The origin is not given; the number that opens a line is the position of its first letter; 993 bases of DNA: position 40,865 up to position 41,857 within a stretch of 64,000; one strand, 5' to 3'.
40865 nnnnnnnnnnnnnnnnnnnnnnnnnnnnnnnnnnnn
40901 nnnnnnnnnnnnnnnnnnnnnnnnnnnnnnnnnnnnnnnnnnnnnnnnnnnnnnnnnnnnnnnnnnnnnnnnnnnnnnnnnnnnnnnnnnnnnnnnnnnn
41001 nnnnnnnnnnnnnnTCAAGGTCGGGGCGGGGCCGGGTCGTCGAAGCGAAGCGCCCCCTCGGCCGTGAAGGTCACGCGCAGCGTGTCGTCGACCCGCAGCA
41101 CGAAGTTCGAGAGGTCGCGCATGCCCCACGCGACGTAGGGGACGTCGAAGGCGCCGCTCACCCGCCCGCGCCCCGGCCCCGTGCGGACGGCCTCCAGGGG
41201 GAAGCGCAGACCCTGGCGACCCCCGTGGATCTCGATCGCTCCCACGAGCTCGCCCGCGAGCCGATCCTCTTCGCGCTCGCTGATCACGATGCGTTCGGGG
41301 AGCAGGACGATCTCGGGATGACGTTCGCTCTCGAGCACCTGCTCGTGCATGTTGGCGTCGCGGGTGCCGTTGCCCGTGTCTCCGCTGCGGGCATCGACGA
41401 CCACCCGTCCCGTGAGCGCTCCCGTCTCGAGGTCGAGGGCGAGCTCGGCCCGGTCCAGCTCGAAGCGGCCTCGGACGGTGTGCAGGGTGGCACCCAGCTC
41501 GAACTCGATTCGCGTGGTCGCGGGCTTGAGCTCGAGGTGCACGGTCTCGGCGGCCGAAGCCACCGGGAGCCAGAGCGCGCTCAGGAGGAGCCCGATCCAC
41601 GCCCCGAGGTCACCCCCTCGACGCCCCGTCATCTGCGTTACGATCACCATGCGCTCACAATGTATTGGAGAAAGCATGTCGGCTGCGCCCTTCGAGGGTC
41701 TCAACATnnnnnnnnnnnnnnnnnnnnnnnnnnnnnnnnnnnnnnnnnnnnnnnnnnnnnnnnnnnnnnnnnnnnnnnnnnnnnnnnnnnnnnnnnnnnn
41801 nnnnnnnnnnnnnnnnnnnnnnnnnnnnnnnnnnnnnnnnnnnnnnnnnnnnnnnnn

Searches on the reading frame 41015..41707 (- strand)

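Call 44: search_protein_families(library=pfam, proteins=[window:41015-41707:-], max_evalue=0.001)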
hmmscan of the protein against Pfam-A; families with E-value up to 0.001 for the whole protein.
window:41015-41707:- (230 aa): 1 family
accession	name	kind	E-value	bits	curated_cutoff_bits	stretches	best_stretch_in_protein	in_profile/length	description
PF04264.18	YceI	-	1.8e-14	54.8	23.7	1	59-217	2-149/150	YceI-like domain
